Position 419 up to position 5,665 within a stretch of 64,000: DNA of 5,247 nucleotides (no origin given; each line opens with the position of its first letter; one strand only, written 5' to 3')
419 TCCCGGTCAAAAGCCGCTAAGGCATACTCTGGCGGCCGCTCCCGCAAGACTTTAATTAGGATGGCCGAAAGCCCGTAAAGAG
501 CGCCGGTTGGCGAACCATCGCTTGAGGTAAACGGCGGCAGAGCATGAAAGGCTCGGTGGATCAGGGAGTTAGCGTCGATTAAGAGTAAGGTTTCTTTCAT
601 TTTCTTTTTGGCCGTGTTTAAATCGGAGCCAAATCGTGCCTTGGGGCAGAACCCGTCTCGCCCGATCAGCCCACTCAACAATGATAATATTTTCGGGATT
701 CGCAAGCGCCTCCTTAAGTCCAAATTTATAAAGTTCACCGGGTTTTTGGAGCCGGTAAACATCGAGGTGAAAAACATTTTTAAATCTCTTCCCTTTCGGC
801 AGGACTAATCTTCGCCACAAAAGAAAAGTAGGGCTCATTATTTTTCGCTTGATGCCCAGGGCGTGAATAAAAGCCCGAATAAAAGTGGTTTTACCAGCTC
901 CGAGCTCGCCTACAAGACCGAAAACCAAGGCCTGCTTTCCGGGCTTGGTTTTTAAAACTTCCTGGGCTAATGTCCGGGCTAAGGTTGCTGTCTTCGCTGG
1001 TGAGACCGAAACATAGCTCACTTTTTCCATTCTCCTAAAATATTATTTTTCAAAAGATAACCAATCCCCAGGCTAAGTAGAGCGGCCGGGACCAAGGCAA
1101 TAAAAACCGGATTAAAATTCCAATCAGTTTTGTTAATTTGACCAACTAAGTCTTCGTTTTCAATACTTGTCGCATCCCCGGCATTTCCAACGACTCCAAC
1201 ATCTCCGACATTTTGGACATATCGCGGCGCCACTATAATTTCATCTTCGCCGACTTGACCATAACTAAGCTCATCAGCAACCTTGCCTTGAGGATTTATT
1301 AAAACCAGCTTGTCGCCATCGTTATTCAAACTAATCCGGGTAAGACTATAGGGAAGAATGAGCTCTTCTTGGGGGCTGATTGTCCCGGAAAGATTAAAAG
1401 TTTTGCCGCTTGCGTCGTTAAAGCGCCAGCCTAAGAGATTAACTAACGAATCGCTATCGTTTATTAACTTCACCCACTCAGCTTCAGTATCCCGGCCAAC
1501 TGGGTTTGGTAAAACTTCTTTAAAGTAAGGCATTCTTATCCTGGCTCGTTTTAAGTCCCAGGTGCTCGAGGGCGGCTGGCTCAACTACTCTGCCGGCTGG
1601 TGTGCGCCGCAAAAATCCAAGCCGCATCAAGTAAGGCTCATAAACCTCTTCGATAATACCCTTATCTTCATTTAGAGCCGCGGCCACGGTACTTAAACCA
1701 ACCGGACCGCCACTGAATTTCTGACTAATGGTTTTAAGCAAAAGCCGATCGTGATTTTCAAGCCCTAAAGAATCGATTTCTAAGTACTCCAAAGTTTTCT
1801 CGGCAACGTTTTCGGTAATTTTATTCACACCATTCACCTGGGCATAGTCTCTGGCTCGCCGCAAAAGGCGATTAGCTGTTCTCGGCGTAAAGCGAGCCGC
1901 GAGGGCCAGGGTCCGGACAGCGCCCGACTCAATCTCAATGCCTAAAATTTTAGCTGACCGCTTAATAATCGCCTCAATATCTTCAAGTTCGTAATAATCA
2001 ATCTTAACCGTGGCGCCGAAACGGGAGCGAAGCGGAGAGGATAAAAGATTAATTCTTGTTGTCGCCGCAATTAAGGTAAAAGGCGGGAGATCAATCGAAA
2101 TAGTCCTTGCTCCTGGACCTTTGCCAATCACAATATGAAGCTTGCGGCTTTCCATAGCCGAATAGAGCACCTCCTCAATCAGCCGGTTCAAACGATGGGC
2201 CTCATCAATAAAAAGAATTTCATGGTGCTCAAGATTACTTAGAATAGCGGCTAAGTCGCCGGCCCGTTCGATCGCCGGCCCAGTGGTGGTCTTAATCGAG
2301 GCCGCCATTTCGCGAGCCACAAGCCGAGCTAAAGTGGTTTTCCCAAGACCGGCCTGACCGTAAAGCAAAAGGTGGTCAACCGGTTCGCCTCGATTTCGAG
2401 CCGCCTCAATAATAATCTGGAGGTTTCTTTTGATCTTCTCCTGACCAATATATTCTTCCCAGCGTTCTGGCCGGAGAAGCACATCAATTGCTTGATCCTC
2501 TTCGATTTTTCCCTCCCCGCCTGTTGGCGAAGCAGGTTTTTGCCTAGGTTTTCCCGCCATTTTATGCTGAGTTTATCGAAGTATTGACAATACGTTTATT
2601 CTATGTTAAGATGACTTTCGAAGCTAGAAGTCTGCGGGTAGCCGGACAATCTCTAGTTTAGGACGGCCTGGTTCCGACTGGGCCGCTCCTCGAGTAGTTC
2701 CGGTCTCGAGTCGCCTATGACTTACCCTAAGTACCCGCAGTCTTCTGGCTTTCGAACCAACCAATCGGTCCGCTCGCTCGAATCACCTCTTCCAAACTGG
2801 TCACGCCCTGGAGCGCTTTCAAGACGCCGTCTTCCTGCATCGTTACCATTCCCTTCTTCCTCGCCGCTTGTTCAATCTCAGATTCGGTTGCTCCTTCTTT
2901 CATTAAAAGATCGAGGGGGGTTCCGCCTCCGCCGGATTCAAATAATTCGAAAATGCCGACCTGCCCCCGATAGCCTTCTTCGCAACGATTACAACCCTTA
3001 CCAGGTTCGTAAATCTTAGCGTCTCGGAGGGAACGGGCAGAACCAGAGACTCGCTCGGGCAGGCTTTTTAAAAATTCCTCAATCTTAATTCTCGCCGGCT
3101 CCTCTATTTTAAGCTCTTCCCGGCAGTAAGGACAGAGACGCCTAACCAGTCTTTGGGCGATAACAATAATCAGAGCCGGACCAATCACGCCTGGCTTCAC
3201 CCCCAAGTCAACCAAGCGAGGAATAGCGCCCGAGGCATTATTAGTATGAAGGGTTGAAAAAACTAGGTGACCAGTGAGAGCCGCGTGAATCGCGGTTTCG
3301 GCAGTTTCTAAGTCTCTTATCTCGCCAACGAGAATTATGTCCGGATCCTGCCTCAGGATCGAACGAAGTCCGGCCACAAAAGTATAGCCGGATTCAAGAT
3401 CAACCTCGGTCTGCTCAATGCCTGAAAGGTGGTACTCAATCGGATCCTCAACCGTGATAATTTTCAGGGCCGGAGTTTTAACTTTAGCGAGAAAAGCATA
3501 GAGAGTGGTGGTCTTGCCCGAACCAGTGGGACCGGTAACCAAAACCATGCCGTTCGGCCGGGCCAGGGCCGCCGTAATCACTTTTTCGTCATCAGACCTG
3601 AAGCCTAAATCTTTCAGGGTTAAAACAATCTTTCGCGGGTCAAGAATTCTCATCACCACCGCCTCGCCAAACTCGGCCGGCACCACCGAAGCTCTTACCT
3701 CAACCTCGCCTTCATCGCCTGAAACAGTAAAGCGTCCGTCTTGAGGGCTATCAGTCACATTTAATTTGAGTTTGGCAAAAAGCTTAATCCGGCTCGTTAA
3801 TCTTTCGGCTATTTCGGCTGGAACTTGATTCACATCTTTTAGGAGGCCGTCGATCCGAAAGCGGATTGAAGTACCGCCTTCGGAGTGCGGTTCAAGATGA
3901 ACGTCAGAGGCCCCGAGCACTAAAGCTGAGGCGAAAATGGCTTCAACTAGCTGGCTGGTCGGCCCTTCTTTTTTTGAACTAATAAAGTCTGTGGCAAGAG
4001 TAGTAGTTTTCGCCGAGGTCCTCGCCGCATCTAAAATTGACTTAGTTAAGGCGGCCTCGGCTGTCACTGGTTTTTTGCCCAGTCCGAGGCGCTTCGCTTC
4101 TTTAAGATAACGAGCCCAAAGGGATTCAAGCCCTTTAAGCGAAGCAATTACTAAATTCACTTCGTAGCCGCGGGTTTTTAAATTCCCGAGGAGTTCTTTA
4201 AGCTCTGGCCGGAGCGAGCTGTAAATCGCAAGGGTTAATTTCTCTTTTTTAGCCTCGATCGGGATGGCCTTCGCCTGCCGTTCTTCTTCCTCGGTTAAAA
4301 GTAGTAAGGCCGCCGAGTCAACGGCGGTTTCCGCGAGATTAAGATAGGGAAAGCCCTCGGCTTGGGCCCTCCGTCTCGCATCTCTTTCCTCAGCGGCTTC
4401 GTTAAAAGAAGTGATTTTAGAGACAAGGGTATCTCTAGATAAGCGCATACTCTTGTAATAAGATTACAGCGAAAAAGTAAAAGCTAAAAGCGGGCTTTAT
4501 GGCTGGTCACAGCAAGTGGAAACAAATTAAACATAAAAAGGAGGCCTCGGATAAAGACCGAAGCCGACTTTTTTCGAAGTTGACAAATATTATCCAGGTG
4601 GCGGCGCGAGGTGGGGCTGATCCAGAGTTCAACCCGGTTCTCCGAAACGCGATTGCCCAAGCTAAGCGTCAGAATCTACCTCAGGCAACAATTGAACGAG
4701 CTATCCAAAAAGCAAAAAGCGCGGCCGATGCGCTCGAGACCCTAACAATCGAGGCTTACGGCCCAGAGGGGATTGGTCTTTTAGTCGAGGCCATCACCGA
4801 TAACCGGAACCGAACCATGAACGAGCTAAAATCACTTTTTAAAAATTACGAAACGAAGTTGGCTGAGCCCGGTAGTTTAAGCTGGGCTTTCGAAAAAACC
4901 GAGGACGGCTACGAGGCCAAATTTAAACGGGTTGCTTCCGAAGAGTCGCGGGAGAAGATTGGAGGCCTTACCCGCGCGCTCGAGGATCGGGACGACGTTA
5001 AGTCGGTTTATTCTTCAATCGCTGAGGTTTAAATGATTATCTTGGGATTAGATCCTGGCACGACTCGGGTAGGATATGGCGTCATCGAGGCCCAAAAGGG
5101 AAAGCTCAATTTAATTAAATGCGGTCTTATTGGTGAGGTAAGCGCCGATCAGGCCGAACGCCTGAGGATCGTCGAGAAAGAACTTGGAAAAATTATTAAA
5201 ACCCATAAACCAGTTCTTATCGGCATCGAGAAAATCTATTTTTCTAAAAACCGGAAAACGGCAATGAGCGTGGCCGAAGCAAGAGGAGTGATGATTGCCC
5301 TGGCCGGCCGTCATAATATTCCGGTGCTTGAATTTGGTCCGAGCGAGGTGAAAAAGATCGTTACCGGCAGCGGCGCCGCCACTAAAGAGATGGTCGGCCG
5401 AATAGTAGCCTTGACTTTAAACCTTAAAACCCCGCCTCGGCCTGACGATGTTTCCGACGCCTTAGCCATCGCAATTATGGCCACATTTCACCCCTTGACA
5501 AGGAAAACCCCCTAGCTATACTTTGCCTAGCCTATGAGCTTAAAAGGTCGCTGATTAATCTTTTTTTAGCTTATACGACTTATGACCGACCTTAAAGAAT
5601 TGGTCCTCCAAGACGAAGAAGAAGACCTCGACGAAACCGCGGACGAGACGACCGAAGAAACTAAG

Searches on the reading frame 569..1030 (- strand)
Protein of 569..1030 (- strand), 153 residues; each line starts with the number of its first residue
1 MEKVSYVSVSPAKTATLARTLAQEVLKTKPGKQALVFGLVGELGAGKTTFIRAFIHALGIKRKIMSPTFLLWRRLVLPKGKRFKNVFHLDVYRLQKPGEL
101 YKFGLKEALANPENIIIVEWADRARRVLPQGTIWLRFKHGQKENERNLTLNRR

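Call 41: list_cluster_members(proteins=[window:569-1030:-, window:4499-5032:+, window:5033-5515:+, window:12672-13139:-, window:24714-25286:+, window:38005-38493:+, window:40913-41356:+, window:51611-51976:-, window:59434-59979:+, window:32556-32906:+])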
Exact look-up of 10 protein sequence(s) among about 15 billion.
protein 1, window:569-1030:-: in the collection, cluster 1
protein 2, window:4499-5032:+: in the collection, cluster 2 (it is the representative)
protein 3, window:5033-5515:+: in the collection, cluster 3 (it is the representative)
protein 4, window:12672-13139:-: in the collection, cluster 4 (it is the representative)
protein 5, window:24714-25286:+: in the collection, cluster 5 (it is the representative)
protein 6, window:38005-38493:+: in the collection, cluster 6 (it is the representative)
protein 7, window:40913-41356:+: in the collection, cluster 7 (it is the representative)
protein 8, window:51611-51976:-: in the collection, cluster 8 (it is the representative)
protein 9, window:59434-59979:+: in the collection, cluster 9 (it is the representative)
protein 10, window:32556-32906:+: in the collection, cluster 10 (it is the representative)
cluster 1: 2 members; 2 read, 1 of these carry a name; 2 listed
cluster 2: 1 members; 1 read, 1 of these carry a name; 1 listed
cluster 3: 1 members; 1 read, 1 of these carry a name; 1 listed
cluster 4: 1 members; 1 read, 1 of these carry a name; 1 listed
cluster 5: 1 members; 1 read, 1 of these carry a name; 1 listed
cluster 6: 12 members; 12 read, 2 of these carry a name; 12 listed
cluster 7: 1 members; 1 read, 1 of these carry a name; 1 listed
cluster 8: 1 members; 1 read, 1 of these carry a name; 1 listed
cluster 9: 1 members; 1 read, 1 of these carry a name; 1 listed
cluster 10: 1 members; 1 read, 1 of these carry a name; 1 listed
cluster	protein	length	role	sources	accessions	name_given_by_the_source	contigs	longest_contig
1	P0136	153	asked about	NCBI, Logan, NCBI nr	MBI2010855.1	MAG: tRNA (adenosine(37)-N6)-threonylcarbamoyltransferase complex ATPase subunit type 1 ... | tRNA (adenosine(37)-N6)-threonylcarbamoyltransferase complex ATPase subunit type 1 TsaE ...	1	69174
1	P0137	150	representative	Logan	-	-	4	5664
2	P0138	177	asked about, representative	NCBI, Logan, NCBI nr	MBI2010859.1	MAG: YebC/PmpR family DNA-binding transcriptional regulator [Candidatus Colwellbacteria ... | YebC/PmpR family DNA-binding transcriptional regulator [Candidatus Colwellbacteria ...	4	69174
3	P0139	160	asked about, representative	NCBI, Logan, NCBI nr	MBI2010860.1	MAG: crossover junction endodeoxyribonuclease RuvC [Candidatus Colwellbacteria bacterium] | crossover junction endodeoxyribonuclease RuvC [Candidatus Colwellbacteria bacterium]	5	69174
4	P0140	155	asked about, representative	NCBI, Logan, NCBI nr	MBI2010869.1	MAG: hypothetical protein HYS89_01390 [Candidatus Colwellbacteria bacterium] | hypothetical protein [Candidatus Colwellbacteria bacterium]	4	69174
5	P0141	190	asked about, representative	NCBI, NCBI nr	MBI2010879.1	MAG: Holliday junction branch migration protein RuvA [Candidatus Colwellbacteria ... | Holliday junction branch migration protein RuvA [Candidatus Colwellbacteria bacterium]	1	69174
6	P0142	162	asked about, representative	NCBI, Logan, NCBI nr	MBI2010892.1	MAG: NUDIX domain-containing protein [Candidatus Colwellbacteria bacterium] | NUDIX domain-containing protein [Candidatus Colwellbacteria bacterium]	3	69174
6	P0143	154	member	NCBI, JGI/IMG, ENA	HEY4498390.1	MAG TPA: NUDIX domain-containing protein [Candidatus Paceibacterota bacterium]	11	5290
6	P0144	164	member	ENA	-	-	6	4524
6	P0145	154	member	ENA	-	-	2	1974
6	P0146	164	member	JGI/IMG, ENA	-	-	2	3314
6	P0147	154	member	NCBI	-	-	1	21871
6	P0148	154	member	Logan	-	-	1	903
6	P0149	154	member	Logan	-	-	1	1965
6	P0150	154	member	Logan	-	-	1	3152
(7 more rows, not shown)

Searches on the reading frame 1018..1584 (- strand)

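Call 74: search_protein_families(library=pfam, proteins=[window:1018-1584:-], max_evalue=0.00001)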
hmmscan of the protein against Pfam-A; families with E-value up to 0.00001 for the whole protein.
window:1018-1584:- (188 aa): 1 family
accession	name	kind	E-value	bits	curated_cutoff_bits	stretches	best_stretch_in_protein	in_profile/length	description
PF00932.25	LTD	-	5.2e-13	49.8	34.3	1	21-109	10-108/109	Lamin Tail Domain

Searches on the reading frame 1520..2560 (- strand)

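Call 73: search_protein_families(library=pfam, proteins=[window:1520-2560:-], max_evalue=0.00001)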
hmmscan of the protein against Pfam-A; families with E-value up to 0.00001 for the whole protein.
window:1520-2560:- (346 aa): 7 families
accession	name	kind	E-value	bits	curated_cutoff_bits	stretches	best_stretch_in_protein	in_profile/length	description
PF05496.18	RuvB_N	-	1.5e-70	236.5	27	1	29-186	1-158/159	Holliday junction DNA helicase RuvB P-loop domain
PF17864.7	AAA_lid_4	-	4.6e-24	84.4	27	1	190-263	1-74/74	RuvB AAA lid domain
PF05491.19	RuvB_C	-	7e-21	74.4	24.7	1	265-334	2-71/72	RuvB C-terminal winged helix domain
PF00004.35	AAA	-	2.2e-18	67.4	21.2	1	64-188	1-130/131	ATPase family associated with various cellular activities (AAA)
PF07728.20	AAA_5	-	2.5e-09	37.7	22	1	63-181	1-139/139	AAA domain (dynein-related subfamily)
PF13191.12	AAA_16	-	2.2e-06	28.7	32.6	0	38-95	3-59/167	AAA ATPase domain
PF05673.19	DUF815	-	6.4e-06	25.9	23.8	0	35-119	28-114/249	Protein of unknown function (DUF815)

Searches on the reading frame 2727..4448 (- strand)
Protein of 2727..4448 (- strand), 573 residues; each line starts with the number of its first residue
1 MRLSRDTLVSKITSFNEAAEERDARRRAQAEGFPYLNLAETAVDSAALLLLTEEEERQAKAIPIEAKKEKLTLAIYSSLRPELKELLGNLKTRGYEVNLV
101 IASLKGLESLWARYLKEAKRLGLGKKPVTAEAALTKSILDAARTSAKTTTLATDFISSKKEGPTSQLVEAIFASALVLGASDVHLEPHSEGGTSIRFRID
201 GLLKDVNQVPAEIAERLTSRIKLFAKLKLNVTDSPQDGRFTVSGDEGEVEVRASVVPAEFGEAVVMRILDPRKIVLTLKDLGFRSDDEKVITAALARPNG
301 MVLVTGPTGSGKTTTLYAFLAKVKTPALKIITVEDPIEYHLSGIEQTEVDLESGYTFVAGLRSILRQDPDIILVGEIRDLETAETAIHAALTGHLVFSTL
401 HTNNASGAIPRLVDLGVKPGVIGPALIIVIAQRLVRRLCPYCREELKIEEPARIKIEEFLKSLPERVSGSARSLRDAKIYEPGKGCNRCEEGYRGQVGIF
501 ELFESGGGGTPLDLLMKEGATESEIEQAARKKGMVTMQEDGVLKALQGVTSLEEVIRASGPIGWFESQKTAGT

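Call 73: search_protein_families(library=pfam, proteins=[window:2727-4448:-], max_evalue=0.00001)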
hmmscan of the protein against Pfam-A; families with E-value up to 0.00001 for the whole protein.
window:2727-4448:- (573 aa): 2 families
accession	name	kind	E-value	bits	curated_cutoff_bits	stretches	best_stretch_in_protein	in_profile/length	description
PF00437.27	T2SSE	-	6.6e-115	384.1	24.9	1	159-557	3-370/370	Type II/IV secretion system protein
PF05157.20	MshEN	-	2e-06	28.2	23.1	1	32-119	2-88/90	MshEN domain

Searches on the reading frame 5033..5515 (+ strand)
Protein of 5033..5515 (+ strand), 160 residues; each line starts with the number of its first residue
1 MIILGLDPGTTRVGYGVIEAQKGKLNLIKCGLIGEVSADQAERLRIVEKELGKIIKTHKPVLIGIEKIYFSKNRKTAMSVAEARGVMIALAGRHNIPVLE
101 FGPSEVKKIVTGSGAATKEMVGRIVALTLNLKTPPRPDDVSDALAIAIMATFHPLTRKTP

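Call 43: find_encoding_contigs(protein=window:5033-5515:+, flank=4000, max_places=10)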
Protein window:5033-5515:+ (160 aa): 5 contigs read that carry it; 5 places shown.
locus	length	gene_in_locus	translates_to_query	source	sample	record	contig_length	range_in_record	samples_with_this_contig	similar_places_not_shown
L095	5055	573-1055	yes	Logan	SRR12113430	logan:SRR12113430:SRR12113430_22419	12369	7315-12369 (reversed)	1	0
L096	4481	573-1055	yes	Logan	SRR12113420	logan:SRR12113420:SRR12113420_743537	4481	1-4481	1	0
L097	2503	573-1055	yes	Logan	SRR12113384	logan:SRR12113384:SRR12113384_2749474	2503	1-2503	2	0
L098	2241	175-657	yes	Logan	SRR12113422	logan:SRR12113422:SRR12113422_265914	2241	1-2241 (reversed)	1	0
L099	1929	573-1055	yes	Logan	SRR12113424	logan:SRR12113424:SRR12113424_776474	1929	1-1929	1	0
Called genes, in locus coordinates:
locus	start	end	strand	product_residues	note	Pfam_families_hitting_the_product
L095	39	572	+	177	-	PF20772:TACO1_YebC_N, PF01709:Transcrip_reg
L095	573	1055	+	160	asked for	PF02075:RuvC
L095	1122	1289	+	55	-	-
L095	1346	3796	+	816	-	PF00912:Transgly, PF00905:Transpeptidase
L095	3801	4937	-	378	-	PF00712:DNA_pol3_beta, PF02767:DNA_pol3_beta_2, PF02768:DNA_pol3_beta_3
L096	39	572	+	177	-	PF20772:TACO1_YebC_N, PF01709:Transcrip_reg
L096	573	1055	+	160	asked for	PF02075:RuvC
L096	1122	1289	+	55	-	-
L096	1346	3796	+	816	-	PF00912:Transgly, PF00905:Transpeptidase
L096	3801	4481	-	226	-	?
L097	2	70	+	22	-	?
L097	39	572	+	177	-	PF20772:TACO1_YebC_N, PF01709:Transcrip_reg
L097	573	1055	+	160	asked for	PF02075:RuvC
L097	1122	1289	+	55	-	-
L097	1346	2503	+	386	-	?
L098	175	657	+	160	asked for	PF02075:RuvC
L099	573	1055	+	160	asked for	PF02075:RuvC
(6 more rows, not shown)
